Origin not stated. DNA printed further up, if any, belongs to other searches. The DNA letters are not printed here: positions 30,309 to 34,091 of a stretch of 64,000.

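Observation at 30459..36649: Complete periplasmic NXR/pNAR-type molybdoenzyme (alpha-beta-gamma-delta) with Cys-x3-Asp-x3-Cys FS0 motif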

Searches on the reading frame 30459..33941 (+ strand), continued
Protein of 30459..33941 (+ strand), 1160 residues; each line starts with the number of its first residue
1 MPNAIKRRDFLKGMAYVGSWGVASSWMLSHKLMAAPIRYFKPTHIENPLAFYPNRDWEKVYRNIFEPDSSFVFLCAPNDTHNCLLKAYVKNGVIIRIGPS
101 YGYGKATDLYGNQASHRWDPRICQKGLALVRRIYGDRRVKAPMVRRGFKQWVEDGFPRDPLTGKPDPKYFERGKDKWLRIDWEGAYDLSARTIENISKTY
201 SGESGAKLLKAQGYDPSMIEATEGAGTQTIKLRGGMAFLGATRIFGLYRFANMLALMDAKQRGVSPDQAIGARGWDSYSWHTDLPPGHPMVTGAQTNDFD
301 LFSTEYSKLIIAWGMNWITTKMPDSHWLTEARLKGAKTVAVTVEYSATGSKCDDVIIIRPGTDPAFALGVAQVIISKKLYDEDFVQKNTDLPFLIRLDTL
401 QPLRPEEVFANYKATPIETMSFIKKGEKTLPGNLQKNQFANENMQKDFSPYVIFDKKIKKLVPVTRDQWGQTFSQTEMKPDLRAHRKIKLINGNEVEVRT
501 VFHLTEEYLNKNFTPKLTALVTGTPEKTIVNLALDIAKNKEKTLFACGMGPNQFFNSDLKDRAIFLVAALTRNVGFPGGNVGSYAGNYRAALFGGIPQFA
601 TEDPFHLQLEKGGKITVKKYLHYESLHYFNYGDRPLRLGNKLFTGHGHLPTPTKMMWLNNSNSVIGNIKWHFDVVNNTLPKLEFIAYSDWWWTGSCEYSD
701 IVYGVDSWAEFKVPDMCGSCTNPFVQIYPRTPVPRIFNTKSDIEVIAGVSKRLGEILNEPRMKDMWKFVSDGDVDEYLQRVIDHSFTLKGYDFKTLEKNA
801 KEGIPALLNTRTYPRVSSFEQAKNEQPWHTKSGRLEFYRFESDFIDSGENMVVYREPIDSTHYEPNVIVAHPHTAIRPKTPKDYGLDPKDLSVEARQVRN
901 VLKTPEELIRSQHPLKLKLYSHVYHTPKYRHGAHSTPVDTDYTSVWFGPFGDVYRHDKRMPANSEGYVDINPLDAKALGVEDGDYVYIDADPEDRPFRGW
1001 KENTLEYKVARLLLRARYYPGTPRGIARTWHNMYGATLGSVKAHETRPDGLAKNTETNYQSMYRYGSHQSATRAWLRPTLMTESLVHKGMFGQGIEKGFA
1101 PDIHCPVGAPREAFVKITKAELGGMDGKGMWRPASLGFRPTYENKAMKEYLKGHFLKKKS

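Call 25: find_encoding_contigs(protein=P0036, flank=10000, max_places=2)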
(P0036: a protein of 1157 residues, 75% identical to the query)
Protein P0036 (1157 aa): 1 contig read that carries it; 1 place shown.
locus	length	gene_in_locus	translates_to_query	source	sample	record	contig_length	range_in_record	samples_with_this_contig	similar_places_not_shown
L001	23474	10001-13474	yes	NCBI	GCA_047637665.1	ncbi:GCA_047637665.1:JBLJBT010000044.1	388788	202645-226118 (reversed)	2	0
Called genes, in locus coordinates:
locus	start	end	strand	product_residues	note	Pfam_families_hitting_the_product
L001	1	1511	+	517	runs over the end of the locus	PF00595:PDZ, PF13180:PDZ_2, PF17820:PDZ_6, PF03572:Peptidase_S41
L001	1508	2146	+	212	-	PF02230:Abhydrolase_2, PF12146:Hydrolase_4 (faint)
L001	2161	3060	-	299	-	PF02775:TPP_enzyme_C, PF12367:PFO_beta_C (faint)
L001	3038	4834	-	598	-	PF01558:POR, PF01855:POR_N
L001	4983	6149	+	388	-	PF02771:Acyl-CoA_dh_N, PF02770:Acyl-CoA_dh_M, PF00441:Acyl-CoA_dh_1, PF08028:Acyl-CoA_dh_2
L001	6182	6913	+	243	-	PF13531:SBP_bac_11, PF01547:SBP_bac_1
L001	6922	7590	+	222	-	PF00528:BPD_transp_1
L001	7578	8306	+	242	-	PF02463:SMC_N (faint), PF00005:ABC_tran, PF13304:AAA_21 (faint)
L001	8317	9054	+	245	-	PF00027:cNMP_binding, PF13545:HTH_Crp_2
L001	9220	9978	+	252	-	-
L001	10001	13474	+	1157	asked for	PF00384:Molybdopterin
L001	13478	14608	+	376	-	PF13187:Fer4_9 (faint), PF12797:Fer4_2 (faint), PF12838:Fer4_7, PF13237:Fer4_10, PF13247:Fer4_11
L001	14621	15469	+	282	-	PF09459:EB_dh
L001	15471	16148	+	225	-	PF02613:Nitrate_red_del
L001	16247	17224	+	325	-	PF13353:Fer4_12, PF04055:Radical_SAM, PF06463:Mob_synth_C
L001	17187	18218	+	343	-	PF01967:MoaC, PF00994:MoCF_biosynth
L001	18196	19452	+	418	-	PF03453:MoeA_N, PF00994:MoCF_biosynth, PF03454:MoeA_C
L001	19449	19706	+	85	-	-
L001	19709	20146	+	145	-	PF02391:MoaE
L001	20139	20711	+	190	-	PF12804:NTP_transf_3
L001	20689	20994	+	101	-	PF22668:DUF7009 (weak)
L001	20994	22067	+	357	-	PF00899:ThiF, PF00581:Rhodanese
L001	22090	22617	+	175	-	PF00174:Oxidored_molyb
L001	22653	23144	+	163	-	-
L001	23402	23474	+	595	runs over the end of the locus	PF08376:NIT, PF00015:MCPsignal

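Call 35: find_encoding_contigs(protein=P0079, flank=10000, max_places=1)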
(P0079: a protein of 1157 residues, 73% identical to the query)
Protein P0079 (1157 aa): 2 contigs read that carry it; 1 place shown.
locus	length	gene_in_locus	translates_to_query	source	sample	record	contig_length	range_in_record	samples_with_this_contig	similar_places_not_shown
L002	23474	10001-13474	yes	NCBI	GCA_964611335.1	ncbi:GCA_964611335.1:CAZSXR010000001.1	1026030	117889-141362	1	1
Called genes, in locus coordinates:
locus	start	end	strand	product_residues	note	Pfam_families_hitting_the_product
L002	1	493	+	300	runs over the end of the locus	-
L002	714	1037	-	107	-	PF03992:ABM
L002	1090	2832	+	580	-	PF02776:TPP_enzyme_N, PF00205:TPP_enzyme_M, PF02775:TPP_enzyme_C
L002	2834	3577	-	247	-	PF01925:TauE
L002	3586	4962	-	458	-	PF02391:MoaE, PF00899:ThiF, PF00581:Rhodanese (faint)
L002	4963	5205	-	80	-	PF02597:ThiS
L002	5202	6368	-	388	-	PF03205:MobB, PF12804:NTP_transf_3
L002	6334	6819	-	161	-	PF01967:MoaC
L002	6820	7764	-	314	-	PF04055:Radical_SAM, PF13353:Fer4_12, PF06463:Mob_synth_C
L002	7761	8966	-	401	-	PF03453:MoeA_N, PF00994:MoCF_biosynth, PF03454:MoeA_C (weak)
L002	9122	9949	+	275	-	-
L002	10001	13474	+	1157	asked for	PF00384:Molybdopterin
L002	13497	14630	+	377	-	PF13187:Fer4_9 (faint), PF12797:Fer4_2 (weak), PF12837:Fer4_6 (faint), PF12838:Fer4_7, PF13237:Fer4_10, PF13247:Fer4_11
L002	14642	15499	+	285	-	PF09459:EB_dh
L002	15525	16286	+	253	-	PF02613:Nitrate_red_del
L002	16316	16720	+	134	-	PF00034:Cytochrom_C, PF13442:Cytochrome_CBB3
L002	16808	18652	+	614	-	-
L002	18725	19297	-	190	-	-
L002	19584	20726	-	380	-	PF13173:AAA_14, PF13635:DUF4143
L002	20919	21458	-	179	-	PF04986:Y2_Tnp (weak)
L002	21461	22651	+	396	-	PF13173:AAA_14, PF13635:DUF4143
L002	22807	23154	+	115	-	-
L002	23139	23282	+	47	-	-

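Call 36: find_encoding_contigs(protein=P0106, flank=10000, max_places=1)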
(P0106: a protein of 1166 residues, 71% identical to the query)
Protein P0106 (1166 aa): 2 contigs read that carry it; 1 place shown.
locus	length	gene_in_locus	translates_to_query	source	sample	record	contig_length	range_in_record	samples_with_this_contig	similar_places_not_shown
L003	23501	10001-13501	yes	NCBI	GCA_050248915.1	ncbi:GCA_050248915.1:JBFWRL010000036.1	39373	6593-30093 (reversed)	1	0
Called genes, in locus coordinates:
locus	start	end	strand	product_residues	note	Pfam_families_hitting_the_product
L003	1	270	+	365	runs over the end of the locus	-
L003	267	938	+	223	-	-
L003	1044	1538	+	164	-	PF13442:Cytochrome_CBB3 (weak), PF00034:Cytochrom_C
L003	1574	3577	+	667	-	PF18764:nos_propeller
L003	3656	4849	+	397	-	-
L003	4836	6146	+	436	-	PF05048:NosD, PF13229:Beta_helix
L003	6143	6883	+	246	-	PF02463:SMC_N (faint), PF13555:AAA_29 (weak), PF00005:ABC_tran, PF13304:AAA_21 (faint)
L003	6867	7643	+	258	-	PF12679:ABC2_membrane_2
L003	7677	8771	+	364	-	-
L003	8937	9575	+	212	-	-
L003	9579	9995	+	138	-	-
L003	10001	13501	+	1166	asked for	PF00384:Molybdopterin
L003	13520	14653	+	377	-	PF13187:Fer4_9 (faint), PF12797:Fer4_2 (faint), PF12837:Fer4_6 (faint), PF12838:Fer4_7, PF13237:Fer4_10, PF13247:Fer4_11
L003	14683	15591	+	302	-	PF09459:EB_dh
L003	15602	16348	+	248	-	PF02613:Nitrate_red_del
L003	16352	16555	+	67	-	PF02416:TatA_B_E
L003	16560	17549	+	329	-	PF13353:Fer4_12 (weak), PF04055:Radical_SAM, PF06463:Mob_synth_C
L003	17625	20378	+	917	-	PF08471:Ribonuc_red_2_N, PF02867:Ribonuc_red_lgC, PF12637:TSCPD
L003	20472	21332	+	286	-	-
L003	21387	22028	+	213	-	PF04116:FA_hydroxylase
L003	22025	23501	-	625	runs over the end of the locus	PF02310:B12-binding, PF04055:Radical_SAM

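Call 37: search_protein_representatives(protein=window:30459-33941:+)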
Query: 1160 residues. Proteins with E-value up to 0.001 (for the whole library): 3297; up to 1e-10: 1240; up to 1e-30: 261. The best 150 are listed.
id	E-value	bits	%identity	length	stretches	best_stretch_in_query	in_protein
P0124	0.0e+00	1379.2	52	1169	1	5-1159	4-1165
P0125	6.2e-298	1007.9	46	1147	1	43-1153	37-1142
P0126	3.9e-263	892.7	56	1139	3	669-1024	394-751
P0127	2.8e-259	879.9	41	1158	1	31-1157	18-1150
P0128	3.3e-227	773.7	52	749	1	6-654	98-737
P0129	4.0e-215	733.6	37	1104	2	3-869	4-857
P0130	2.2e-202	691.4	56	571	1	46-575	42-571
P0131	1.4e-179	615.9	42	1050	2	5-732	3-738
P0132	6.1e-172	590.6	54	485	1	5-485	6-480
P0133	3.3e-153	528.6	51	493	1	130-620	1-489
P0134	2.3e-149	515.8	41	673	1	39-681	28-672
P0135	6.2e-148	511.1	48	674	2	195-592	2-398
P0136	5.2e-128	445.1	71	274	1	181-451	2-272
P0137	4.6e-121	422.1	65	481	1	218-524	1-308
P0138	2.3e-120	419.8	49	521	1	90-519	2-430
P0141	1.6e-111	390.5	35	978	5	450-866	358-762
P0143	2.4e-110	386.6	35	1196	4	5-606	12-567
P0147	1.8e-99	350.6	36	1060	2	268-1093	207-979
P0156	1.6e-92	327.6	33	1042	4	277-863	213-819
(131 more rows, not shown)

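Call 38: list_cluster_members(proteins=[P0124, P0125, P0127, P0129, P0131, P0143, P0147, P0156, P0141, P0126])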
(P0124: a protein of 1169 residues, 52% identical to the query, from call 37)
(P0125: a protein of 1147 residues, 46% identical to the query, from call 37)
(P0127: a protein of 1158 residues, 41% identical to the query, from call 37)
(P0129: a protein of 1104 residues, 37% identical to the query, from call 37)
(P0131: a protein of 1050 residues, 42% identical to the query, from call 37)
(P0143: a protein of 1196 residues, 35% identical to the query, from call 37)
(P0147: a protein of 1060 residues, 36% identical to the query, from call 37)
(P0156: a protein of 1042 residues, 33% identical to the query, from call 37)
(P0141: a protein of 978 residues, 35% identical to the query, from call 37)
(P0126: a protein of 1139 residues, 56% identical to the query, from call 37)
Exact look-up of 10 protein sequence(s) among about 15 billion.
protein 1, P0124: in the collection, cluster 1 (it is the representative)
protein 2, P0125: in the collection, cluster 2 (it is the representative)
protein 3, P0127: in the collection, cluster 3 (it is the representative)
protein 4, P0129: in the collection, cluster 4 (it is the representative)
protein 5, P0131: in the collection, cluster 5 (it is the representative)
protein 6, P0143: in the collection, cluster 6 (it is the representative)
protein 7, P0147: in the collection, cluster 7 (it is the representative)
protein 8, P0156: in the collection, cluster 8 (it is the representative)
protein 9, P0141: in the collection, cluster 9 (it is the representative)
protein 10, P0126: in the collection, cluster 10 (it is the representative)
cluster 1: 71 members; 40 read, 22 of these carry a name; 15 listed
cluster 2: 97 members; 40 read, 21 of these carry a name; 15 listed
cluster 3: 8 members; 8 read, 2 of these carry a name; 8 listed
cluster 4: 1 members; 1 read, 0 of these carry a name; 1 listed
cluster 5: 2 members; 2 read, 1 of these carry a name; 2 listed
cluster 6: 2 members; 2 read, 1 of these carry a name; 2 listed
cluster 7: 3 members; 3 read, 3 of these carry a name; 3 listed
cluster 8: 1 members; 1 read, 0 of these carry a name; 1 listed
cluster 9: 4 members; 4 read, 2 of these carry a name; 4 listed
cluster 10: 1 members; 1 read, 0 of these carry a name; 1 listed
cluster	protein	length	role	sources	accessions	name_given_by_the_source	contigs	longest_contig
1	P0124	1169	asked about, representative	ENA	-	-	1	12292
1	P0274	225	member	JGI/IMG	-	nitrate reductase alpha subunit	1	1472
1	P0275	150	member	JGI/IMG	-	nitrate reductase alpha subunit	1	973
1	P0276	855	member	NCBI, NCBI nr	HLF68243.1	MAG TPA: molybdopterin-dependent oxidoreductase, partial [Gaiellaceae bacterium] | molybdopterin-dependent oxidoreductase [Gaiellaceae bacterium]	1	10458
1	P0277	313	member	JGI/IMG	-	nitrate reductase alpha subunit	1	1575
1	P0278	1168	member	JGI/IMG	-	nitrate reductase alpha subunit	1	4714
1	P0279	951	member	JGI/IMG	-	nitrate reductase alpha subunit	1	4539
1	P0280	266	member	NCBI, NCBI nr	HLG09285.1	MAG TPA: molybdopterin-dependent oxidoreductase, partial [Gaiellaceae bacterium] | molybdopterin-dependent oxidoreductase [Gaiellaceae bacterium]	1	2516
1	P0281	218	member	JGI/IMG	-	nitrate reductase alpha subunit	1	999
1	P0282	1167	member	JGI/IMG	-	nitrate reductase alpha subunit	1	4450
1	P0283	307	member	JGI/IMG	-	nitrate reductase alpha subunit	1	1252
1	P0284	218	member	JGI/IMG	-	nitrate reductase alpha subunit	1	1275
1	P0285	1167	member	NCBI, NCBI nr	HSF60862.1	MAG TPA: molybdopterin-dependent oxidoreductase [Gaiellaceae bacterium] | molybdopterin-dependent oxidoreductase [Gaiellaceae bacterium]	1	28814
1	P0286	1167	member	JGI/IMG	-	nitrate reductase alpha subunit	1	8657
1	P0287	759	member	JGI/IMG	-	nitrate reductase alpha subunit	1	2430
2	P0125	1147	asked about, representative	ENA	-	-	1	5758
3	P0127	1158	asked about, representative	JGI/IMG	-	-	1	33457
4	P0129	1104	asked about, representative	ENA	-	-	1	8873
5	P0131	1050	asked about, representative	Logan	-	-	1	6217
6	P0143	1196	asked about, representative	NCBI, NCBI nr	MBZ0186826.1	MAG: molybdopterin-dependent oxidoreductase, partial [Candidatus Obscuribacterales ... | molybdopterin-dependent oxidoreductase [Candidatus Obscuribacterales bacterium]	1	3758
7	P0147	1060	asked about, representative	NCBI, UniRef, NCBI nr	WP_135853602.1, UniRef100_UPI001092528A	molybdopterin-dependent oxidoreductase [Halorussus salinus] | molybdopterin-dependent oxidoreductase n=1 Tax=Halorussus salinus TaxID=1364935 ...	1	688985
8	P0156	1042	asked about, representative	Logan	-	-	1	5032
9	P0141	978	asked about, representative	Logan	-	-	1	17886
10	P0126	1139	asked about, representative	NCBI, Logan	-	-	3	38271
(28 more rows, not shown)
